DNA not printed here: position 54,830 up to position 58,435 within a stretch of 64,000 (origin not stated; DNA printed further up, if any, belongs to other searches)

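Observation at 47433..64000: CAZyme-free PUL-like locus: classical HK/RR + SusC/SusD + two giant VCBS/ASPIC paralogs + FISUMP protein + CxxCH lipoprotein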

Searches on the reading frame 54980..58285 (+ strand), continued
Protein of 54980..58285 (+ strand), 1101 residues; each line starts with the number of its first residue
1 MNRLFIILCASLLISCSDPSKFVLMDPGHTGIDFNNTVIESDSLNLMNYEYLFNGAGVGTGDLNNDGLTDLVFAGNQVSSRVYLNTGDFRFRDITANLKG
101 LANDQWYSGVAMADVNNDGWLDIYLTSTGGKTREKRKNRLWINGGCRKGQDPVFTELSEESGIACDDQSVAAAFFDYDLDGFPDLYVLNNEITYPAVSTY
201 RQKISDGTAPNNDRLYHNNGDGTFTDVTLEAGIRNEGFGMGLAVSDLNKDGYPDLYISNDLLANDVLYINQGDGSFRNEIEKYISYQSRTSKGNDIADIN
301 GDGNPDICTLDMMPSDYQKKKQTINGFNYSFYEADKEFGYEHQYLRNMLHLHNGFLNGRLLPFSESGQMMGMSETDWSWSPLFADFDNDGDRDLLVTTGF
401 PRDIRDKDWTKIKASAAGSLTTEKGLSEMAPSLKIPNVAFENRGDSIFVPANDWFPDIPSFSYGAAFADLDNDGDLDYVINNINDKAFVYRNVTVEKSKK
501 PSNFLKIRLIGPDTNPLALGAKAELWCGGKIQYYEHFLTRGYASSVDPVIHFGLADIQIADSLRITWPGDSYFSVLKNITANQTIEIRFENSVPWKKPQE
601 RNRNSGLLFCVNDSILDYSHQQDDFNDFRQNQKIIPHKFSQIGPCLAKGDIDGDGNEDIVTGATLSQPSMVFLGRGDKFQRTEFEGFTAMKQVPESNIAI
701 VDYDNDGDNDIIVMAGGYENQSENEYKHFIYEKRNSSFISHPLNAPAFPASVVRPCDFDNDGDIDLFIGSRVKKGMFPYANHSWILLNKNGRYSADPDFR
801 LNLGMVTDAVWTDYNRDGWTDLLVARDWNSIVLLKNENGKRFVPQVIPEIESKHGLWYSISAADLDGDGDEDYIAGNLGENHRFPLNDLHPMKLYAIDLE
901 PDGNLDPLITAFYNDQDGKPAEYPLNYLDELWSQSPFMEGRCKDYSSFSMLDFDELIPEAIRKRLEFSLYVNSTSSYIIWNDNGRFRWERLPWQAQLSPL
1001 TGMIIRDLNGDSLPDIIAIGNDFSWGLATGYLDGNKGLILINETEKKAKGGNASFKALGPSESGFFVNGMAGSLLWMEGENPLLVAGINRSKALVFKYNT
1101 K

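Call 23: search_protein_families(library=pfam, proteins=[L078:8190-9803:+, L084:2327-2923:-, L076:987-2171:-, L047:14643-15557:+, L048:3162-4172:+, L072:9456-10079:+, L031:2405-3892:-, L071:20266-21213:+, L019:13999-14763:+, L047:15687-16997:+], max_evalue=0.001)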
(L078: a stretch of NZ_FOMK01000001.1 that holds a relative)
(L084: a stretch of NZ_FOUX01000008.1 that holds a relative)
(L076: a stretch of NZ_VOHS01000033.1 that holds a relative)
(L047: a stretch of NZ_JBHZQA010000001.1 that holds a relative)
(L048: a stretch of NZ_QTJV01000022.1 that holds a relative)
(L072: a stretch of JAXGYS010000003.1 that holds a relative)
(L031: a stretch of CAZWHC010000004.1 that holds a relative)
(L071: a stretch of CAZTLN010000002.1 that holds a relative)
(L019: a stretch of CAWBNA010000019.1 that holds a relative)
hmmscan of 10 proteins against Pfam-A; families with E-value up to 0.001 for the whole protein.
L078:8190-9803:+ (537 aa): 2 families
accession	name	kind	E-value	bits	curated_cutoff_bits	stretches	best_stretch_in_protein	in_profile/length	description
PF12771.13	SusD-like_2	-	4.3e-75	253.6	27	1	30-504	1-415/415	Starch-binding associating with outer membrane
PF12741.13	SusD-like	-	2.8e-54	185.4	27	2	73-302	52-278/495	Susd and RagB outer membrane lipoprotein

L084:2327-2923:- (198 aa): 4 families
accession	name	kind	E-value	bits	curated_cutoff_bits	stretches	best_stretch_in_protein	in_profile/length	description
PF04542.20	Sigma70_r2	-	1.7e-10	41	24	1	41-106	2-69/71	Sigma-70 region 2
PF08281.18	Sigma70_r4_2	-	5.4e-10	39.2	25.7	1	139-186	4-52/54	Sigma-70, region 4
PF07638.17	Sigma70_ECF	-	7.4e-09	36.2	21.1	1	24-185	6-176/185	ECF sigma factor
PF00196.25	GerE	-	0.00062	19.8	23.5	0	159-178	16-35/57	Bacterial regulatory proteins, luxR family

L076:987-2171:- (394 aa): 2 families
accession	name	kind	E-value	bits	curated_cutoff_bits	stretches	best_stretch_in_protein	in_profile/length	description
PF04773.18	FecR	-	2.8e-19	69.8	24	1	183-278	2-97/97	FecR protein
PF16344.10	FecR_C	-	5.7e-18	65.2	24.4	1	320-388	1-70/70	FecR, C-terminal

L047:14643-15557:+ (304 aa): 0 families

L048:3162-4172:+ (336 aa): 2 families
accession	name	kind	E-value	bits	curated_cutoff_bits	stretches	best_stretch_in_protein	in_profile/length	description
PF04616.20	Glyco_hydro_43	-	3e-55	188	32.2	1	38-318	2-286/288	Glycosyl hydrolases family 43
PF00251.26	Glyco_hydro_32N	-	2.7e-07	30.9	22.1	1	43-185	6-152/307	Glycosyl hydrolases family 32 N-terminal domain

L072:9456-10079:+ (207 aa): 0 families

L031:2405-3892:- (495 aa): 3 families
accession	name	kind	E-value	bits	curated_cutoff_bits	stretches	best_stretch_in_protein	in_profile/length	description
PF19051.5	GFO_IDH_MocA_C2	-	3.5e-16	59.9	23.3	1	201-271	39-111/254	Oxidoreductase family, C-terminal alpha/beta domain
PF01408.29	GFO_IDH_MocA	-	2.6e-15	57.6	24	1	44-162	1-119/120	Oxidoreductase family, NAD-binding Rossmann fold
PF22725.1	GFO_IDH_MocA_C3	-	5e-05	23.7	27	0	229-256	30-54/124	GFO/IDH/MocA C-terminal domain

L071:20266-21213:+ (315 aa): 1 family
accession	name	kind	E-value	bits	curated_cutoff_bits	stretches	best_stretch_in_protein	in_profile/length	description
PF00294.29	PfkB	-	4.1e-44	151.5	25.8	1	12-302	3-294/302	pfkB family carbohydrate kinase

L019:13999-14763:+ (254 aa): 1 family
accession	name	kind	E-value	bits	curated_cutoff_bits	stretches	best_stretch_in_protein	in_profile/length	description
PF06439.18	3keto-disac_hyd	-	2e-43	149.1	26.8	1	57-252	2-187/187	3-keto-disaccharide hydrolase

L047:15687-16997:+ (436 aa): 1 family
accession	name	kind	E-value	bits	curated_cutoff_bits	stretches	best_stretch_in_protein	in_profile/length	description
PF07690.21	MFS_1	-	1.3e-24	87.2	33.4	1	24-389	10-345/347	Major Facilitator Superfamily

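Call 25: search_protein_families(library=pfam, proteins=[L025:20383-22248:+, L079:20458-22263:+, L081:3088-6336:-, L082:21118-22311:+, L025:19157-20386:+, L029:21489-22277:+, L042:15488-16069:+, L076:17732-18493:+, L084:19252-20334:-, L043:17950-19686:+], max_evalue=0.001)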
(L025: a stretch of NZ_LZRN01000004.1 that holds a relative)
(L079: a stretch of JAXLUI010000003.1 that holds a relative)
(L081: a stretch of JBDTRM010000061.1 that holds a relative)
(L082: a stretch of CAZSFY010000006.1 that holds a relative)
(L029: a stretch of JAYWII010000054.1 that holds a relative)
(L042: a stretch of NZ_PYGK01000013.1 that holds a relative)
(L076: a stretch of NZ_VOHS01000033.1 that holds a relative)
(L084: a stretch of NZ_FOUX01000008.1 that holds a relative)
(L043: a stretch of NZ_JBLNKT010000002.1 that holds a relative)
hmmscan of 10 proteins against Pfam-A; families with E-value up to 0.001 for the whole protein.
L025:20383-22248:+ (621 aa): 3 families
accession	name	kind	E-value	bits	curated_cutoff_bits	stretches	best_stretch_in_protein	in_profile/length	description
PF01204.24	Trehalase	-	3.8e-141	471.9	21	1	84-603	18-511/512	Trehalase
PF07492.16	Trehalase_Ca-bi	-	2.1e-12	47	25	1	11-38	1-28/30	Neutral trehalase Ca2+ binding domain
PF22422.2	MGH1-like_GH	-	2.4e-12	47.6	27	1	415-553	200-335/356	Mannosylglycerate hydrolase MGH1-like glycoside hydrolase domain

L079:20458-22263:+ (602 aa): 3 families
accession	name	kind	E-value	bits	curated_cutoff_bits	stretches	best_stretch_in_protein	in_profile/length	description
PF03632.21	Glyco_hydro_65m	-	3.9e-63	214.1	27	2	308-497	4-205/371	Glycosyl hydrolase family 65 central catalytic domain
PF03636.21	Glyco_hydro_65N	-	6.1e-09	36.3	26.6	1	39-125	18-118/233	Glycosyl hydrolase family 65, N-terminal domain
PF22124.2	Glyco_hydro_95_cat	-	8.9e-05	22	27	1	416-465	173-223/408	Glycosyl hydrolase family 95 catalytic domain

L081:3088-6336:- (1082 aa): 5 families
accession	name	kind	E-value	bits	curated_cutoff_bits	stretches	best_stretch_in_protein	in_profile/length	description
PF13573.12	SprB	-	6.6e-42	141.3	28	7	597-631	2-36/37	SprB repeat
PF18911.6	PKD_4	-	3.1e-25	88.5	27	2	923-980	17-77/85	PKD domain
PF13585.12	CHU_C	-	1.4e-20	73.6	27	1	995-1079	3-85/86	CHU_C Type IX secretion signal domain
PF00801.26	PKD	-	7.1e-11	42.4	23.5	2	922-979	13-73/80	PKD domain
PF23585.1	DUF7137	-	8.4e-08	32.5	27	0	379-427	56-106/137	Domain of unknown function (DUF7137)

L082:21118-22311:+ (397 aa): 1 family
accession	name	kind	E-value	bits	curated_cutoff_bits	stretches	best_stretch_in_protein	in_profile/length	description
PF13378.12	MR_MLE_C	-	2.1e-24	86.9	29.4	1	186-395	11-215/219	Enolase C-terminal domain-like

L025:19157-20386:+ (409 aa): 1 family
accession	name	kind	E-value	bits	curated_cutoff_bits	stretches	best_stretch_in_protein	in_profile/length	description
PF07690.21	MFS_1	-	1.3e-24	87.2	33.4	1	11-364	2-346/347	Major Facilitator Superfamily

L029:21489-22277:+ (262 aa): 3 families
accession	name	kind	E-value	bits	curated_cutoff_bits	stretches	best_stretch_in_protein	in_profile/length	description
PF13561.12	adh_short_C2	-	8.4e-64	215.8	27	1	14-246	1-234/236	Enoyl-(Acyl carrier protein) reductase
PF00106.31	adh_short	-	7.6e-60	202.2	26.6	1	8-197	1-191/195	short chain dehydrogenase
PF08659.16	KR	-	8.4e-11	42.5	22.6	1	10-158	3-152/180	KR domain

L042:15488-16069:+ (193 aa): 1 family
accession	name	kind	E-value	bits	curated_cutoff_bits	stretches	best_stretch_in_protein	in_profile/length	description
PF04982.19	TM_HPP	-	1.8e-60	203.5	27.2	1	23-179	5-157/157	HPP, transmembrane region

L076:17732-18493:+ (253 aa): 0 families

L084:19252-20334:- (360 aa): 1 family
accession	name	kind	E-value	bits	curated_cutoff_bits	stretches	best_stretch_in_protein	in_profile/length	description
PF16670.11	PI-PLC-C1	-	8.1e-125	416.7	29.9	1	24-349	1-329/329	Phosphoinositide phospholipase C, Ca2+-dependent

L043:17950-19686:+ (578 aa): 1 family
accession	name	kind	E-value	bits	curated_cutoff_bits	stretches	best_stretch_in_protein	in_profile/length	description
PF00128.31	Alpha-amylase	-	1.7e-06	28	22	1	43-126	35-117/446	Alpha amylase, catalytic domain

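Call 39: search_protein_families(library=pfam, proteins=[L001:18135-19697:+, L001:19697-21472:+, L001:21658-23031:+, L047:14643-15557:+, L047:13270-14628:+, L047:16990-18165:+, L039:8554-9414:+, L039:18959-20479:+, L077:5980-6600:+, L032:13271-14599:+], max_evalue=0.01)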
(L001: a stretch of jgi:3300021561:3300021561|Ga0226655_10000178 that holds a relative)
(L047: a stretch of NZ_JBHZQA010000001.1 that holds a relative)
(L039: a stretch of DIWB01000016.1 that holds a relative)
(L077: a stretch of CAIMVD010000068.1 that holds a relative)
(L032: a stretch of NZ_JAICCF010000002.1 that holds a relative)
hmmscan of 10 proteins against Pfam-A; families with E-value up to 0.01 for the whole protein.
L001:18135-19697:+ (520 aa): 3 families
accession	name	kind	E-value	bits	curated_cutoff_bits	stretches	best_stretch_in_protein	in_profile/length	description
PF07676.18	PD40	-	2.6e-17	62.7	20.9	3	286-302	11-27/38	WD40-like Beta Propeller Repeat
PF00930.27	DPPIV_N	-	1.4e-06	27.7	22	0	262-303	24-62/354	Dipeptidyl peptidase IV (DPP IV) N-terminal region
PF25174.1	Beta-prop_THOC3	-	0.0016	18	305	0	281-332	86-140/272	THOC3 beta-propeller domain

L001:19697-21472:+ (591 aa): 1 family
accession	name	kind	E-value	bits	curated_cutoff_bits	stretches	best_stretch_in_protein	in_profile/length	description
PF19529.4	DUF6057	-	2.2e-132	443.3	29.8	1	16-591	8-569/569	Family of unknown function (DUF6057)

L001:21658-23031:+ (457 aa): 3 families
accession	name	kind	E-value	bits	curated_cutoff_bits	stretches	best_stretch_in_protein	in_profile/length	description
PF15892.11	BNR_4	-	4.2e-10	39.9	27.3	1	222-304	160-243/272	BNR repeat-containing family member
PF13088.12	BNR_2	-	0.0024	17.7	31.4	0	62-258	55-251/277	BNR repeat-like domain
PF15902.12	Sortilin-Vps10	-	0.0067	15.7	33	0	375-436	3-54/446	Sortilin, neurotensin receptor 3,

L047:14643-15557:+ (304 aa): 0 families

L047:13270-14628:+ (452 aa): 1 family
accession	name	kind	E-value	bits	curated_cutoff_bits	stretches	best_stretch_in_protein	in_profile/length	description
PF01569.27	PAP2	-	1.7e-09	38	27.2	1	324-440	18-119/130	PAP2 superfamily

L047:16990-18165:+ (391 aa): 2 families
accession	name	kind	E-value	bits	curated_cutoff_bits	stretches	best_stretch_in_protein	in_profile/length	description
PF12899.13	Glyco_hydro_100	-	2.7e-13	49.9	23.6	2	26-195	26-215/435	Alkaline and neutral invertase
PF06202.20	GDE_C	-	1e-05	25.1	21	0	31-133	24-115/367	Amylo-alpha-1,6-glucosidase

L039:8554-9414:+ (286 aa): 2 families
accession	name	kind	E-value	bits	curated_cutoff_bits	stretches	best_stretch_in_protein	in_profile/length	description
PF00793.26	DAHP_synth_1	-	3.7e-77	259.3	25.5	1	35-276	9-263/270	DAHP synthetase I family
PF03102.20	NeuB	-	1.9e-17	64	22.1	1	90-284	53-239/241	NeuB family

L039:18959-20479:+ (506 aa): 3 families
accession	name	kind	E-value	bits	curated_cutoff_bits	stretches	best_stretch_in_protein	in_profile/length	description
PF07980.17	SusD_RagB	-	4.2e-29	102.6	23.1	2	372-467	132-236/297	SusD family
PF14322.12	SusD-like_3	-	7.6e-13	49.6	27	1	39-219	12-191/191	Starch-binding associating with outer membrane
PF12771.13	SusD-like_2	-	2e-06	27.3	27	1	106-194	60-151/415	Starch-binding associating with outer membrane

L077:5980-6600:+ (206 aa): 0 families

L032:13271-14599:+ (442 aa): 1 family
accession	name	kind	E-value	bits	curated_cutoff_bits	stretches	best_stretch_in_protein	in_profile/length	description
PF01569.27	PAP2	-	7.7e-12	45.5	27.2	1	302-419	9-114/130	PAP2 superfamily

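Call 44: search_solved_structures(query=L047:13270-14628:+, max_evalue=0.001)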
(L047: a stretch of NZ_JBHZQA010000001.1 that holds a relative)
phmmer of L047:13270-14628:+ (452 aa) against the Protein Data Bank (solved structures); distinct sequences matched with E-value up to 0.001: 1.
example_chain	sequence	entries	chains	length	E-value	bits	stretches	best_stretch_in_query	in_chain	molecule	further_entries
4cit_A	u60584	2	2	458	4.9e-176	589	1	6-449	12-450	VANADIUM-DEPENDENT HALOPEROXIDASE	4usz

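Call 56: predict_structure(alignment_id=A1)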
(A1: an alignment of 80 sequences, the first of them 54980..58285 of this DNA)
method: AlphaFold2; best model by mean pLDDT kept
length: 1101 residues; sequences in the alignment: 80
mean_pLDDT: 82.6   pTM: 0.83
mean pLDDT of the five models: 82.6, 82.1, 81.5, 78.6, 75.1
residues with pLDDT >= 90: 381; 70-90: 537; 50-70: 156; < 50: 27
segments of 3 or more residues with pLDDT < 50: 14-16, 40-51, 194-198, 599-604
pLDDT, mean of each block of 10 residues (from residue 1): 66 56 89 76 46 67 85 84 91 91 82 87 83 81 83 91 84 87 87 55 84 91 92 83 85 84 83 91 79 71 83 69 59 75 75 86 81 62 83 76 60 57 55 69 82 80 78 85 83 76 85 82 87 78 62 87 86 91 89 70 67 92 70 73 90 92 94 92 94 92 92 88 88 92 91 94 95 85 94 91 94 92 95 93 91 93 91 92 82 90 85 85 84 85 85 91 87 94 91 87 91 91 59 79 71 81 88 90 92 91 63
secondary structure, 60 per line:
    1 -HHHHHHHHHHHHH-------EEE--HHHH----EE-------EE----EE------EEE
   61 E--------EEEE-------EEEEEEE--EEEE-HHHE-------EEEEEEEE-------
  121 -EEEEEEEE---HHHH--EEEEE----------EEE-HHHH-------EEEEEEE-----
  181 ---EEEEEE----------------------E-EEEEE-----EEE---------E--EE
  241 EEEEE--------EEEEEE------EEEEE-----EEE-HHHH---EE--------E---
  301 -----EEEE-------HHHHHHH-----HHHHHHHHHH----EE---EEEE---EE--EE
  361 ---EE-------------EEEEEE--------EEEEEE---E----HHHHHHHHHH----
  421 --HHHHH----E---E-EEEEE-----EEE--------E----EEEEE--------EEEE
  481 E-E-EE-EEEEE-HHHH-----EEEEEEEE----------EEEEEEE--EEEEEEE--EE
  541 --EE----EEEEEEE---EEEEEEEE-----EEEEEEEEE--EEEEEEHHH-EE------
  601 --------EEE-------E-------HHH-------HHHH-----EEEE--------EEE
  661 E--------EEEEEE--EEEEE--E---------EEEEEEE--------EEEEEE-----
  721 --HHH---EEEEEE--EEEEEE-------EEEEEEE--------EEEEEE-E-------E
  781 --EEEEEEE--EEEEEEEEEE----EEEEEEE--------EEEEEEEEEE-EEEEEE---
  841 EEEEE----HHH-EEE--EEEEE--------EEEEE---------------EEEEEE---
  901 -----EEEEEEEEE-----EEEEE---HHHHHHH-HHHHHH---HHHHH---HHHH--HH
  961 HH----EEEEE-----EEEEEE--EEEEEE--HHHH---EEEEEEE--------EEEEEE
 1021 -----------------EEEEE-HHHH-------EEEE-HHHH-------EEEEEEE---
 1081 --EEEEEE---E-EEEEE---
elements in order (helices of 4 or more, strands of 3 or more residues): H2-14 E22-24 H27-30 E58-61 E70-73 E81-87 E90-93 E106-113 E122-129 H133-136 E139-143 E154-156 H158-161 E169-175 E184-189 E214-218 E224-226 E239-245 E254-259 E266-270 E276-278 H280-283 E306-309 H317-323 H329-338 E348-351 E379-384 E393-398 H407-416 H423-427 E438-442 E448-450 E464-468 E477-481 E488-492 H494-497 E503-510 E521-527 E530-536 E549-555 E559-566 E572-580 E583-588 E609-611 H637-640 E646-649 E658-661 E670-675 E678-682 E695-701 E710-715 E729-734 E737-742 E750-756 E765-770 E783-789 E792-801 E806-812 E821-830 E832-837 E841-845 E854-856 E859-863 E872-876 E892-897 E906-914 E920-924 H928-934 H936-941 H945-949 H953-956 H959-962 E967-971 E977-982 E985-990 H993-996 E1000-1006 E1015-1020 E1038-1042 H1044-1047 E1055-1058 H1060-1063 E1071-1077 E1083-1088 E1094-1098
